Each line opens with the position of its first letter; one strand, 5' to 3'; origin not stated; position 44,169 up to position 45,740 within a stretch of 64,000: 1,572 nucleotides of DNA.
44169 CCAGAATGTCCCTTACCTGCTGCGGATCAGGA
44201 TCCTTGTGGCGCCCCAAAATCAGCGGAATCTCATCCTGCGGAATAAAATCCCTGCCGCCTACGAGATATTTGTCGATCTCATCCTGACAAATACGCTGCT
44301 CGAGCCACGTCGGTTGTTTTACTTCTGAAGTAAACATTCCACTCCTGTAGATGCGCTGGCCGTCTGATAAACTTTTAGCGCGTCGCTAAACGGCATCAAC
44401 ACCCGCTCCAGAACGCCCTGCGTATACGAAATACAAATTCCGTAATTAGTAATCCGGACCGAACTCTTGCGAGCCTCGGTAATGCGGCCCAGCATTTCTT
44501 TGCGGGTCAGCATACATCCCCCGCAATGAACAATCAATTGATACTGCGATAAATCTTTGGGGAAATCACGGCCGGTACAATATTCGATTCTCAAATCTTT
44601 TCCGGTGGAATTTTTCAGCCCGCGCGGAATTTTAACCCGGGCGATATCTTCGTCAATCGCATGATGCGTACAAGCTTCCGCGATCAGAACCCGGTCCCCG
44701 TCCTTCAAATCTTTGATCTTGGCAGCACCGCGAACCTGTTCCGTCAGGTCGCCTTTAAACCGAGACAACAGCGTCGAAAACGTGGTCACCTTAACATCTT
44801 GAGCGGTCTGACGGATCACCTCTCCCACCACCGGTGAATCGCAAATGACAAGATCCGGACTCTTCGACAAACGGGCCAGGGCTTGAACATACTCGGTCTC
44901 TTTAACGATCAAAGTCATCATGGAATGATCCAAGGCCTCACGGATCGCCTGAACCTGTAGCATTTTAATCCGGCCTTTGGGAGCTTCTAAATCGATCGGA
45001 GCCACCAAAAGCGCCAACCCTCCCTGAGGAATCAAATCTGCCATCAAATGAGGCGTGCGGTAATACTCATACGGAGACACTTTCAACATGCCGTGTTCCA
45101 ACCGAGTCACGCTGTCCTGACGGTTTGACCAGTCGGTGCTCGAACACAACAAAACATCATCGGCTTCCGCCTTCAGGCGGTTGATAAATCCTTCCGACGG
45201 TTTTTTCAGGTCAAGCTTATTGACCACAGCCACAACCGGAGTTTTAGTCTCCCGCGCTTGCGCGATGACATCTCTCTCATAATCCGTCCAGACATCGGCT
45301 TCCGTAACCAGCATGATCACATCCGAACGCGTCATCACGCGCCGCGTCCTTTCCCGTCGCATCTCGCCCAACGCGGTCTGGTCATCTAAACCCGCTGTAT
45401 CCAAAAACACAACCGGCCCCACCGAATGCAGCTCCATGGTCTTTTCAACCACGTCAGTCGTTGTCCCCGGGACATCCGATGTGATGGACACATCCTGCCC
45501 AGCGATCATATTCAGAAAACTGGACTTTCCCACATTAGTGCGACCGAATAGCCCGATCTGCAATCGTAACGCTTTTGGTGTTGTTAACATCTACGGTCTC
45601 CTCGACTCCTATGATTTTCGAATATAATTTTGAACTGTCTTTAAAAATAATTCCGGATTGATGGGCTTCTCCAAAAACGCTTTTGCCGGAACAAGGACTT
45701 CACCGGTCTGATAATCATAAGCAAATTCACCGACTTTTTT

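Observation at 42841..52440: A two-component system heads an operon encoding a trimeric [FeFe] hydrogenase plus its H-cluster maturases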

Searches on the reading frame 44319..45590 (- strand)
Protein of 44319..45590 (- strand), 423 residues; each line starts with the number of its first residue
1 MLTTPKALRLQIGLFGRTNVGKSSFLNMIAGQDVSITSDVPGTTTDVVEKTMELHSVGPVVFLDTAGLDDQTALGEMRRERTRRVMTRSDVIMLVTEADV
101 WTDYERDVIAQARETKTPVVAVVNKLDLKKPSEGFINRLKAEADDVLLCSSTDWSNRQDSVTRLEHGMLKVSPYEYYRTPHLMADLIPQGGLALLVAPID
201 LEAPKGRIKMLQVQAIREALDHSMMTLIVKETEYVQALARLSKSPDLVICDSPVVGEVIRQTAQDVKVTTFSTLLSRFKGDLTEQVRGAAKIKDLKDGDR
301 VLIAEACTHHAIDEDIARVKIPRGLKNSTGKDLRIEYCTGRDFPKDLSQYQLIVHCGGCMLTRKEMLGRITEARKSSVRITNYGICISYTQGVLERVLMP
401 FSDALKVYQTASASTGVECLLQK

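Call 3: search_protein_families(library=pfam, proteins=[window:44319-45590:-])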
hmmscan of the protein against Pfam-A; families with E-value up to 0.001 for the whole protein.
window:44319-45590:- (423 aa): 6 families
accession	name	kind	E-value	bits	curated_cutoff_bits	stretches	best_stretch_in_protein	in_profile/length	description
PF18133.7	HydF_tetramer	-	1.1e-45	154.7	22.6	1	285-399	3-117/118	Hydrogen maturase F tetramerization domain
PF18128.7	HydF_dimer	-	1.2e-31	109.2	23.4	1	182-280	1-99/99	Hydrogen maturase F dimerization domain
PF01926.29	MMR_HSR1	-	9.3e-23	80.9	21.9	1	11-125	1-113/113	50S ribosome-binding GTPase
PF00350.29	Dynamin_N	-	8.5e-10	39.3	27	1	12-45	1-34/168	Dynamin family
PF02421.24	FeoB_N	-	6.2e-08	32.8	27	1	11-137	2-126/156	Ferrous iron transport protein B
PF04548.22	AIG1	-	0.00086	19.1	27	0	12-111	3-106/212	AIG1 family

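Call 5: search_protein_families(library=ncbifam, proteins=[window:44319-45590:-])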
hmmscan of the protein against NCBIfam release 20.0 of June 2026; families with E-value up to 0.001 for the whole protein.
window:44319-45590:- (423 aa): 19 families
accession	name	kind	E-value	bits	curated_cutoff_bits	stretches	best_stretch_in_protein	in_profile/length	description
TIGR03918.1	GTP_HydF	equivalog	2e-149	497.7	325.55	1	3-398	1-392/392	[FeFe] hydrogenase H-cluster maturation GTPase HydF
TIGR03594.1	GTPase_EngA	equivalog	8.2e-25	87.7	306.7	1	9-140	175-309/432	ribosome biogenesis GTPase Der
NF000908.1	PRK00089.1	equivalog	3.1e-23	82.5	237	1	12-161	6-160/291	GTPase Era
TIGR00450.1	mnmE_trmE_thdF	equivalog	2.2e-22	79.8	252.6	1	10-141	210-339/446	tRNA uridine-5-carboxymethylaminomethyl(34) synthesis GTPase MnmE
NF003661.0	PRK05291.1-3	equivalog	9.7e-21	74.6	380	1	10-137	217-340/448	tRNA uridine-5-carboxymethylaminomethyl(34) synthesis GTPase MnmE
TIGR00231.1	small_GTP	domain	5.8e-20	71.7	42.5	1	11-131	5-130/164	GTP-binding protein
TIGR00436.1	era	equivalog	1.3e-19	70.6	116.25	1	11-133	2-124/270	GTPase Era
NF002828.0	PRK03003.1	equivalog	8e-15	54.4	631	1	11-128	215-336/477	ribosome biogenesis GTPase Der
NF007071.0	PRK09518.1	equivalog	4.5e-14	51.9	953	1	12-129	447-568/706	bifunctional cytidylate kinase/GTPase Der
TIGR03598.1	GTPase_YsxC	equivalog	3.6e-09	36.6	124.45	1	5-131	14-144/186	ribosome biogenesis GTP-binding protein YihA/YsxC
TIGR03156.1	GTP_HflX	equivalog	1.6e-07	30.6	216.75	1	10-153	190-336/351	GTPase HflX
TIGR00487.1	IF-2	equivalog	2.4e-07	29.9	424.4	1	14-132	92-203/587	translation initiation factor IF-2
NF007171.0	PRK09602.1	subfamily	2.6e-07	29.8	387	0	10-46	3-38/397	YchF-related putative GTPase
TIGR03597.1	GTPase_YqeH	equivalog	4.8e-07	29.3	297.4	1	14-88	160-236/361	ribosome biogenesis GTPase YqeH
TIGR00437.1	feoB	equivalog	1.3e-06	27.4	315.65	1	16-139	1-122/594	ferrous iron transport protein B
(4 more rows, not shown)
